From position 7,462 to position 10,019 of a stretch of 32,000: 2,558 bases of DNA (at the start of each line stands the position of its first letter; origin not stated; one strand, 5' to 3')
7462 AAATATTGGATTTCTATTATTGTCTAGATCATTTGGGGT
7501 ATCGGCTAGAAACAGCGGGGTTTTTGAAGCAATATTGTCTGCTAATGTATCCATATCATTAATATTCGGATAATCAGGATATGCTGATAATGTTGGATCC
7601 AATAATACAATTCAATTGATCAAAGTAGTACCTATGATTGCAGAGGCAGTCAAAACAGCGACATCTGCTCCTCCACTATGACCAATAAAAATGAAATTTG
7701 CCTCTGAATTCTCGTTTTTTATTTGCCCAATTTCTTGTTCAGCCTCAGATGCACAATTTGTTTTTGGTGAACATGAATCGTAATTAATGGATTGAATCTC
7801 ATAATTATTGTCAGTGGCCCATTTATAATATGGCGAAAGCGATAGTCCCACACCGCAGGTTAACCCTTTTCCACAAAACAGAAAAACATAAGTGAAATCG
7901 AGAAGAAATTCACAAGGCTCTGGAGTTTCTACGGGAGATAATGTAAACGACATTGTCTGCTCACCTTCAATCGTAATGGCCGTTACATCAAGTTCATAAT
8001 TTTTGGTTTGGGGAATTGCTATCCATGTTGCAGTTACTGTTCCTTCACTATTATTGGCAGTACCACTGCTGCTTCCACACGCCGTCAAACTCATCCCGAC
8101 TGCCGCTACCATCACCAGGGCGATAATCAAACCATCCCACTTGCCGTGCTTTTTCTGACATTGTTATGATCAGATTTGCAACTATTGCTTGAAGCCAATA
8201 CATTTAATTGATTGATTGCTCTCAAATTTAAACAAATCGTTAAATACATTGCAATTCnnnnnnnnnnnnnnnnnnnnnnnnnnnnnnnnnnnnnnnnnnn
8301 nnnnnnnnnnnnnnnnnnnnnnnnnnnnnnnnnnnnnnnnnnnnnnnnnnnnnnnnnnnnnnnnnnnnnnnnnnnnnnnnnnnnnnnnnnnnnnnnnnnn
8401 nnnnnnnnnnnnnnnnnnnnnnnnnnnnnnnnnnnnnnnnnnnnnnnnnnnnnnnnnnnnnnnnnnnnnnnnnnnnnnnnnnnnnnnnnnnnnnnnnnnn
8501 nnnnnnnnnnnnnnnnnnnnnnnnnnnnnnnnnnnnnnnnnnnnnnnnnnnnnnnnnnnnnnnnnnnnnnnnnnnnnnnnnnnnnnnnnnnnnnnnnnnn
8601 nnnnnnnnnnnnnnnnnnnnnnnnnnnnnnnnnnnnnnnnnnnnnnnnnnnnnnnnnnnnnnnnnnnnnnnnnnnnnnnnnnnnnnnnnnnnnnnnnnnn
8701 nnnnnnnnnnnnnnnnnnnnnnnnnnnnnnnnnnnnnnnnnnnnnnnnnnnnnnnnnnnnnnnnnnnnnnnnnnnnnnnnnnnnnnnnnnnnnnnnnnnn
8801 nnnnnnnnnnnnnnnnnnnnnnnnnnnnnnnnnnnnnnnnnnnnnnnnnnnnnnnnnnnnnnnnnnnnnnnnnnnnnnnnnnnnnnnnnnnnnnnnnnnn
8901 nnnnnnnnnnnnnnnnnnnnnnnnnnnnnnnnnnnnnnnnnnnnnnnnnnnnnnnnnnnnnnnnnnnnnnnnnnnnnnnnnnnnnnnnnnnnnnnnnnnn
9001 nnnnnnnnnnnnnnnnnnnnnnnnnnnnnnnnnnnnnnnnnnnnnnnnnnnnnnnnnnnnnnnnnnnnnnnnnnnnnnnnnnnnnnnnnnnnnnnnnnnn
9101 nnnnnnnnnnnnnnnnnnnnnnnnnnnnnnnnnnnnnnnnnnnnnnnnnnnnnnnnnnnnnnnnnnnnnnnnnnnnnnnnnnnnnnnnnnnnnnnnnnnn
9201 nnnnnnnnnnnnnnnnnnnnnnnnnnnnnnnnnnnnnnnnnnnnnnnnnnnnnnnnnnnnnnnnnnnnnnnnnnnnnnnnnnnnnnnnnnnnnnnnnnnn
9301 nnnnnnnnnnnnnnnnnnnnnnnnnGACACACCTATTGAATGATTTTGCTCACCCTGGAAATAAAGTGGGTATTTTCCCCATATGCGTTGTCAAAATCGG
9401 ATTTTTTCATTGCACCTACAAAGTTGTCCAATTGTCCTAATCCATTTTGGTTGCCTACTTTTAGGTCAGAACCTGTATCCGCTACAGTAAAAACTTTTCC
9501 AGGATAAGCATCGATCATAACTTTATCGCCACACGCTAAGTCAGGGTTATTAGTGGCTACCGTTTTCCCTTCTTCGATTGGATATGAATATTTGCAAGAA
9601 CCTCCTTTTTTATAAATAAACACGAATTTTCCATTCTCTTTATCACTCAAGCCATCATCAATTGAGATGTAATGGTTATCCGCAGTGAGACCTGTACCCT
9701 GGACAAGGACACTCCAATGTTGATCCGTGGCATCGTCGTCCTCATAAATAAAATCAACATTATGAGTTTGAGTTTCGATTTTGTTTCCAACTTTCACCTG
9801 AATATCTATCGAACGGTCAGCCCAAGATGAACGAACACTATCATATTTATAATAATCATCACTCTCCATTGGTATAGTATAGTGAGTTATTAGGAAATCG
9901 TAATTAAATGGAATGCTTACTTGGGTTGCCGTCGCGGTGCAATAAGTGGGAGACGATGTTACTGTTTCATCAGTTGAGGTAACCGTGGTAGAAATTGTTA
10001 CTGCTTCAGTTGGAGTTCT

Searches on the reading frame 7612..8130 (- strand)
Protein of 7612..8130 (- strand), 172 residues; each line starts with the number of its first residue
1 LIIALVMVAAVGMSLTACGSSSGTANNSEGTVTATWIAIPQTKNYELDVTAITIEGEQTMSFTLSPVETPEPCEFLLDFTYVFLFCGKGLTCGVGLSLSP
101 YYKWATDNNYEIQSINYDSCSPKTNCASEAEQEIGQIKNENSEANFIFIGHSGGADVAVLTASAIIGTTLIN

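Call 9: search_protein_families(library=pfam, proteins=[window:7612-8130:-], max_evalue=0.01)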
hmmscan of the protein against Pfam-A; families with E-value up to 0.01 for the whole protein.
window:7612-8130:- (172 aa): 1 family
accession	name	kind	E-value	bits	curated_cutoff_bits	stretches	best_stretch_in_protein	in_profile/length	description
PF01764.32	Lipase_3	-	1.3e-05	25.5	22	1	109-167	31-86/140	Lipase (class 3)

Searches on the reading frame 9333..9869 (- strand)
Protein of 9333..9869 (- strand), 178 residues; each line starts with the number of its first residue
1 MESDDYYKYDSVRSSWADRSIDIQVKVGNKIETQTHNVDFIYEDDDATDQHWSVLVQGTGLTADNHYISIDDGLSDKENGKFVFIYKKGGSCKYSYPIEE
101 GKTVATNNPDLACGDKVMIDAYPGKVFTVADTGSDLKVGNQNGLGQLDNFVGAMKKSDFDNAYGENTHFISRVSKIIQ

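Call 9: search_protein_families(library=pfam, proteins=[window:9333-9869:-], max_evalue=0.01)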
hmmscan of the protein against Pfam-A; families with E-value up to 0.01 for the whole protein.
window:9333-9869:- (178 aa): 0 families

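Call 29: search_solved_structures(query=window:9333-9869:-, max_evalue=1, show_alignments=1)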
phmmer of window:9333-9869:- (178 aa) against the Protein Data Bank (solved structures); distinct sequences matched with E-value up to 1: 10.
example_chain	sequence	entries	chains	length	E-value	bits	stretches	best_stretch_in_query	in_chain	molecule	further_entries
7pzy_F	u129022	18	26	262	0.035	17.4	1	25-163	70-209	40S ribosomal protein S4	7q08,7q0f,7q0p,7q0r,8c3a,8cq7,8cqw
7suk_L4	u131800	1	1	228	0.11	15.7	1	24-155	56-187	40S ribosomal protein S4-A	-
6woo_EE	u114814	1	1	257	0.15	15.3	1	24-155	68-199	eS4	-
6t4q_SE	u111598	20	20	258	0.15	15.3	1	24-155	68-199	40S ribosomal protein S4-A | Small ribosomal subunit protein eS4A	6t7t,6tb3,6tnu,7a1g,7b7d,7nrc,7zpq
4u3m_S4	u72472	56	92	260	0.15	15.3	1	24-155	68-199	40S ribosomal protein S4-A | ES4 | Small ribosomal subunit protein eS4A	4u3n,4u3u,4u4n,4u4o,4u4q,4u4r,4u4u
3j6x_S4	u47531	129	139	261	0.15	15.3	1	24-155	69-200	40S ribosomal protein S4 | 40S ribosomal protein rpS4 (S4e) | 40S ribosomal protein S4-A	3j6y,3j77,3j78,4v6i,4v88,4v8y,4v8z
6ryx_A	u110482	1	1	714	0.21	14.8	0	94-130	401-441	Kelch domain-containing protein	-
6ryw_A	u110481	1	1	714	0.3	14.3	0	94-130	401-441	Kelch domain-containing protein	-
6ryv_A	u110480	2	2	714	0.31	14.2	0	94-130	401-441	Kelch domain-containing protein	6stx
6eci_A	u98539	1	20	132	0.97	12.7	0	18-63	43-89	Pyridoxamine 5'-phosphate oxidase-related, FMN-binding protein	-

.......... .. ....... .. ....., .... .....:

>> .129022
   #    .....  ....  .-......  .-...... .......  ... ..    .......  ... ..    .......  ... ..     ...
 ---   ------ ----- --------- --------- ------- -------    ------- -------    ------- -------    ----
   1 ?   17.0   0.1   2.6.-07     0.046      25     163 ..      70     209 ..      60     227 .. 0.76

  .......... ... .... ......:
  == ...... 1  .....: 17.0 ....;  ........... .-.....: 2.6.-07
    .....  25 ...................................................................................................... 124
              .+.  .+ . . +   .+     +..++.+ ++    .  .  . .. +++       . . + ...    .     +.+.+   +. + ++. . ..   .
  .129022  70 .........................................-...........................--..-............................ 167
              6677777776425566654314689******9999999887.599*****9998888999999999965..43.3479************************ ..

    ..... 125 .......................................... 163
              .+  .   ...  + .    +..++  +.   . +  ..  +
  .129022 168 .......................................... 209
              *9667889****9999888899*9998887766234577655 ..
